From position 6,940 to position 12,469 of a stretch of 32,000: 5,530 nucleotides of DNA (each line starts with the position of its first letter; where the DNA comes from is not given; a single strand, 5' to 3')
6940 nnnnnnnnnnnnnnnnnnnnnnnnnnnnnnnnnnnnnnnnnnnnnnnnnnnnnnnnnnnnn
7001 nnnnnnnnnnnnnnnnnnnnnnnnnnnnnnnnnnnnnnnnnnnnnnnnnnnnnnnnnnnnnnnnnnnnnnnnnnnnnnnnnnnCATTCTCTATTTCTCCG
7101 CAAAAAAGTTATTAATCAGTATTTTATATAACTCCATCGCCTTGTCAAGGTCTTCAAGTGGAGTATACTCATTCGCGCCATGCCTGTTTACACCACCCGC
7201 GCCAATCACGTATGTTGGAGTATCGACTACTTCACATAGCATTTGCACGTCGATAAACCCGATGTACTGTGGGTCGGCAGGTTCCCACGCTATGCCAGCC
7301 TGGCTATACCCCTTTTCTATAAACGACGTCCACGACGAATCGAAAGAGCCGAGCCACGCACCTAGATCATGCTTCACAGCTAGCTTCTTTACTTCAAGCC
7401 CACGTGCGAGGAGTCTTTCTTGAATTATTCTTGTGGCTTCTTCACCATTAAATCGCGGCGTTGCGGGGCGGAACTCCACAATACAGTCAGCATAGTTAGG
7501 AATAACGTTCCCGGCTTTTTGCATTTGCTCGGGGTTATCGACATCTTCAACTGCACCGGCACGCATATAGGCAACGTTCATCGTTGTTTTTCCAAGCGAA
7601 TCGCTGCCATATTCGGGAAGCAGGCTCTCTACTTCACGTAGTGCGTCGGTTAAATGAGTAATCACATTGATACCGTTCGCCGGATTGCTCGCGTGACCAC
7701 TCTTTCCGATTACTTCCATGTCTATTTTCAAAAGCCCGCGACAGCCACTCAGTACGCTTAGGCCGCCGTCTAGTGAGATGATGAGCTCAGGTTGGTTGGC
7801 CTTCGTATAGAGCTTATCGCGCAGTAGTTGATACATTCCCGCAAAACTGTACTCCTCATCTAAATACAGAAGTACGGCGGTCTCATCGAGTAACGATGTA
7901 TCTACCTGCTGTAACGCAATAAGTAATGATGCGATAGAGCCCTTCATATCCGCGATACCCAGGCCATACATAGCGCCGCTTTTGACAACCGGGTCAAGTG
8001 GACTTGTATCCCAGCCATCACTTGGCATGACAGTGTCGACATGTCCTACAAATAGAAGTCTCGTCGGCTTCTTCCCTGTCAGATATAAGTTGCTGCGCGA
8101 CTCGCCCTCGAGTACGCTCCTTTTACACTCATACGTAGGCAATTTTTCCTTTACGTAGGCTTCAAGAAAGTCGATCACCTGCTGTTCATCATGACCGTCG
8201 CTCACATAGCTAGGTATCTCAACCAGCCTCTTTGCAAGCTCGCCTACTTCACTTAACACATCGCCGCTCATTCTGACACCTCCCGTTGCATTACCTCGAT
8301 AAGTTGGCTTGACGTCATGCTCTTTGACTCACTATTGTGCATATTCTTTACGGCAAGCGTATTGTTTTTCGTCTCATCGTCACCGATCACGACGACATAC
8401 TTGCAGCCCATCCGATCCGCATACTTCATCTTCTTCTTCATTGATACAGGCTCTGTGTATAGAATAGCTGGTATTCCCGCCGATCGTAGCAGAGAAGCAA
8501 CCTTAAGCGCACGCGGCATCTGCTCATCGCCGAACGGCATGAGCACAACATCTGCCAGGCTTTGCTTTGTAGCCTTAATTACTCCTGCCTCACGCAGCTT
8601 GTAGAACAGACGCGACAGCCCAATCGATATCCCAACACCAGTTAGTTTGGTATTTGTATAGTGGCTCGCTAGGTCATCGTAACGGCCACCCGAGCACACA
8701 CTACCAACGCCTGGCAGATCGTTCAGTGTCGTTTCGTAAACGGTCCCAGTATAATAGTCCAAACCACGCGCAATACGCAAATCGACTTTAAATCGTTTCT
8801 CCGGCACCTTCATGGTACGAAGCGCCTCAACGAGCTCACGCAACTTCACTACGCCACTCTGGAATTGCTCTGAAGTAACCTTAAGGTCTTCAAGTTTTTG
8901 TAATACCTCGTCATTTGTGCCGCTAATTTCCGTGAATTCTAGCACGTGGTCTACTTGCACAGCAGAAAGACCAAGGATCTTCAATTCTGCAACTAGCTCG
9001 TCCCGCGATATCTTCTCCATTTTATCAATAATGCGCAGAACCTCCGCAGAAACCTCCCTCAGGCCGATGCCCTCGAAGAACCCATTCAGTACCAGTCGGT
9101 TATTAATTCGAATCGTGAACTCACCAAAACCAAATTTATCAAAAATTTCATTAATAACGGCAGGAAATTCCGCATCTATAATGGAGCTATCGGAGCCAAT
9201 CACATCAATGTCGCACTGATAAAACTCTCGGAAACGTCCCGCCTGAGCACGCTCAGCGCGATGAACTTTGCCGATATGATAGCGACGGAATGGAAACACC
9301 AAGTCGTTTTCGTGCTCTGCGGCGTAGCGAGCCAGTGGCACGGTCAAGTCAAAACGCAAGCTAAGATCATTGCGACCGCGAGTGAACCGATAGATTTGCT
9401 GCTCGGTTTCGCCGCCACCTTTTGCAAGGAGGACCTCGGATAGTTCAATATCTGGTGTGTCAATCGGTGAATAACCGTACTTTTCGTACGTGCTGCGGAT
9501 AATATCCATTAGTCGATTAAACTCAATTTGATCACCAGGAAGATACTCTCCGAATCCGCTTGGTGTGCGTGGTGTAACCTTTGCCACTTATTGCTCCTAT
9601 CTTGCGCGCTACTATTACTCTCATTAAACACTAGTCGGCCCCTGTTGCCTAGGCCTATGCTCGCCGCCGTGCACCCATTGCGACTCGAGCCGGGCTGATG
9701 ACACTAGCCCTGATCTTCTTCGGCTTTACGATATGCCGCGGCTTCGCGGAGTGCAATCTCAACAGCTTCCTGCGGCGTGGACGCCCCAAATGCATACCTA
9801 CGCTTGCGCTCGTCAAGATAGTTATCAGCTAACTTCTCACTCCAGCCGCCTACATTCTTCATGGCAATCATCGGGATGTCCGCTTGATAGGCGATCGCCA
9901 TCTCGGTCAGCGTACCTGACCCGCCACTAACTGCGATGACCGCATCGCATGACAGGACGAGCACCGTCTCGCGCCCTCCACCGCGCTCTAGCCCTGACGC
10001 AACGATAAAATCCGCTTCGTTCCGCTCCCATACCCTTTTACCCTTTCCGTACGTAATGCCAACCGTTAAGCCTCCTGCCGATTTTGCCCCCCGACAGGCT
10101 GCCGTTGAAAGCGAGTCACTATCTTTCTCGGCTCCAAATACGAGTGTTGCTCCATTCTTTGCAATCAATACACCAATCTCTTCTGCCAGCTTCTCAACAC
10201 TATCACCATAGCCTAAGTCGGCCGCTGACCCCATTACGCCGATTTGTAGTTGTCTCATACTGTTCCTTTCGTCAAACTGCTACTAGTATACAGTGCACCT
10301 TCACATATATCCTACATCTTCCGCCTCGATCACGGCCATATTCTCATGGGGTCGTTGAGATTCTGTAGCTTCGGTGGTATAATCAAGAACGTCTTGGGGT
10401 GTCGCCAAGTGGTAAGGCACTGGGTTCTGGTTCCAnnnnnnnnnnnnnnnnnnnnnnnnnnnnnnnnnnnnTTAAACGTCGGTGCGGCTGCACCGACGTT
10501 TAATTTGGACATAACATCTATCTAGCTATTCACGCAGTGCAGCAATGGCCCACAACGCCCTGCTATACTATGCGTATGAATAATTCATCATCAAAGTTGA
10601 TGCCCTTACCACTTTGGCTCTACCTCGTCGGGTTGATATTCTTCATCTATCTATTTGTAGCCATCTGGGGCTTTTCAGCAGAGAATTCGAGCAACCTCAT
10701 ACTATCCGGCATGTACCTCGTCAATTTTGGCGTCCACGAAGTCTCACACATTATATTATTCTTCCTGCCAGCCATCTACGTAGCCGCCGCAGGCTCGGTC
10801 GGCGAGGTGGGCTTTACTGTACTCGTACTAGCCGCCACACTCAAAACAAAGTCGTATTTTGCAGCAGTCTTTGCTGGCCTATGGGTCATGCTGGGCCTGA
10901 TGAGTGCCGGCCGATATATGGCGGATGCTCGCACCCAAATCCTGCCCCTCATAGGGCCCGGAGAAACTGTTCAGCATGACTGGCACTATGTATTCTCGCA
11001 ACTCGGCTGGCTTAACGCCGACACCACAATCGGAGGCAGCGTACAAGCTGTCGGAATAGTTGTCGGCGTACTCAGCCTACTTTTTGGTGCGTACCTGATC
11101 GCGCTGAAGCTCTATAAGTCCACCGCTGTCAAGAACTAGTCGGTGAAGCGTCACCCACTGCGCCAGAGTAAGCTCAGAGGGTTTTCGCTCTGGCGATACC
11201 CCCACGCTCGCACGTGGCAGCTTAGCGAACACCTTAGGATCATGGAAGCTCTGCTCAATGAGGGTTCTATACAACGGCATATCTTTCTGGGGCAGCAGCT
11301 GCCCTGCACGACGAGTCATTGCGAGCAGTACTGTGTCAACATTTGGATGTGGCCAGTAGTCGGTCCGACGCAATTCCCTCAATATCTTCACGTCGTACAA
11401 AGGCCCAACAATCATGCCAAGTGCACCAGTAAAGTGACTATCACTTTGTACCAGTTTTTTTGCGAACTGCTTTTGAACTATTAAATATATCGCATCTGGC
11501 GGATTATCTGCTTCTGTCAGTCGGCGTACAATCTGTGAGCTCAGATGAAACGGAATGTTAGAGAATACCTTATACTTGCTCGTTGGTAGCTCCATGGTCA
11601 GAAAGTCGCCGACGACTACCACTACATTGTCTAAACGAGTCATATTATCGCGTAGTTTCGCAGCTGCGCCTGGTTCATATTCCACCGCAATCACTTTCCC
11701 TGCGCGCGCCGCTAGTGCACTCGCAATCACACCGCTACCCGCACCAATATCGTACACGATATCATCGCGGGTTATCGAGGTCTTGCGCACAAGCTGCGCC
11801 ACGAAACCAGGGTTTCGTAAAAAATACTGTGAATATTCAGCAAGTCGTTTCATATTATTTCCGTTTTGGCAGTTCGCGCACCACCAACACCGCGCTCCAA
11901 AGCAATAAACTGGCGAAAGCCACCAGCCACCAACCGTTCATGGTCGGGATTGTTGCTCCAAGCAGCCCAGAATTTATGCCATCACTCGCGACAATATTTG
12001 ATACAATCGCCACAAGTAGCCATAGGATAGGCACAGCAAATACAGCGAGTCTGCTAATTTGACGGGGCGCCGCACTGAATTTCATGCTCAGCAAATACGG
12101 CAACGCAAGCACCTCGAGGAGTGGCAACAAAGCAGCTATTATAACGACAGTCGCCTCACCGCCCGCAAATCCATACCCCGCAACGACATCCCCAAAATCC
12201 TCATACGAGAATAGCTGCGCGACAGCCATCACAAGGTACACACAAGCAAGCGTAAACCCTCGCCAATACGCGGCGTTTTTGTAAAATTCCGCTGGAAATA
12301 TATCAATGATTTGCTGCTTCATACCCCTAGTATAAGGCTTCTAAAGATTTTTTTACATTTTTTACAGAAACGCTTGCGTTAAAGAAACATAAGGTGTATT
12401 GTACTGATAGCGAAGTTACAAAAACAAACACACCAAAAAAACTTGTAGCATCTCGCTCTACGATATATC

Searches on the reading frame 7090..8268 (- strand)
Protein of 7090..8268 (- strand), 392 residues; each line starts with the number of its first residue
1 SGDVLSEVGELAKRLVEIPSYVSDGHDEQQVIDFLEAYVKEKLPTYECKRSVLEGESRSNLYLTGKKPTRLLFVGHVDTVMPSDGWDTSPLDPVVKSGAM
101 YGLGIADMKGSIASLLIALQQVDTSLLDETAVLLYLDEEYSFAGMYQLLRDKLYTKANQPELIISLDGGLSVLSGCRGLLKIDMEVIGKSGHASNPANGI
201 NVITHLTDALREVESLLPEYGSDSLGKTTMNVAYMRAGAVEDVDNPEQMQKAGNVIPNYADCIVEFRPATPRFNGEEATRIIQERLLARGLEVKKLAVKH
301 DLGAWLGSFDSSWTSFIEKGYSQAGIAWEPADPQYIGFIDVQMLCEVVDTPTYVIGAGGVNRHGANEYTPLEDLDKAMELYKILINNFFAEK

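Call 89: search_protein_families(library=pfam, proteins=[window:7090-8268:-], max_evalue=0.00001)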
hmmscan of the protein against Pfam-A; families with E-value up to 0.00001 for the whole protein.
window:7090-8268:- (392 aa): 2 families
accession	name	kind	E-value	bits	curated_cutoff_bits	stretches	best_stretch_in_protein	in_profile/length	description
PF01546.33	Peptidase_M20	-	1.7e-18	67.7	24.6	1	72-386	1-205/206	Peptidase family M20/M25/M40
PF07687.19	M20_dimer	-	4.4e-11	43.1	21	1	177-287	4-100/107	Peptidase dimerisation domain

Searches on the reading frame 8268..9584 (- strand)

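Call 89: search_protein_families(library=pfam, proteins=[window:8268-9584:-], max_evalue=0.00001)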
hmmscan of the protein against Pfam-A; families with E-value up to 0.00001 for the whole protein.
window:8268-9584:- (438 aa): 3 families
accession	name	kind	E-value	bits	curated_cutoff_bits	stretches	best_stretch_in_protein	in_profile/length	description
PF13393.11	tRNA-synt_His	-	7.7e-39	134.2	25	1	10-326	1-308/308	Histidyl-tRNA synthetase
PF03129.25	HGTP_anticodon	-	1.9e-18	66.9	21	1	345-434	1-93/94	Anticodon binding domain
PF00587.30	tRNA-synt_2b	-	1.8e-06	28.6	29.3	1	73-220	10-110/179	tRNA synthetase class II core domain (G, H, P, S and T)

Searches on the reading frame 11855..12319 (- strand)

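Call 7: search_protein_families(library=pfam, proteins=[window:11855-12319:-], max_evalue=1)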
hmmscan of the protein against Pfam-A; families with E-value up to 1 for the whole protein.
window:11855-12319:- (154 aa): 1 family
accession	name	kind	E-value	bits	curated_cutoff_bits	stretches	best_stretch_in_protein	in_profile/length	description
PF07291.16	MauE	-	9.6e-05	23.1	27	1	22-146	10-126/128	Methylamine utilisation protein MauE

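Call 8: search_protein_families(library=ncbifam, proteins=[window:11855-12319:-], max_evalue=1)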
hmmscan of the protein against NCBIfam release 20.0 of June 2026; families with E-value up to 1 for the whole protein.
window:11855-12319:- (154 aa): 2 families
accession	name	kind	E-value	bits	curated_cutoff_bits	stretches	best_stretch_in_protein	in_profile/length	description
TIGR00793.1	kdgT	equivalog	0.013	15.1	453.8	1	53-120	36-106/314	2-keto-3-deoxygluconate transporter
NF041209.1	resp_regPieR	equivalog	0.23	11.1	450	1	16-60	157-200/231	two component system response regulator PieR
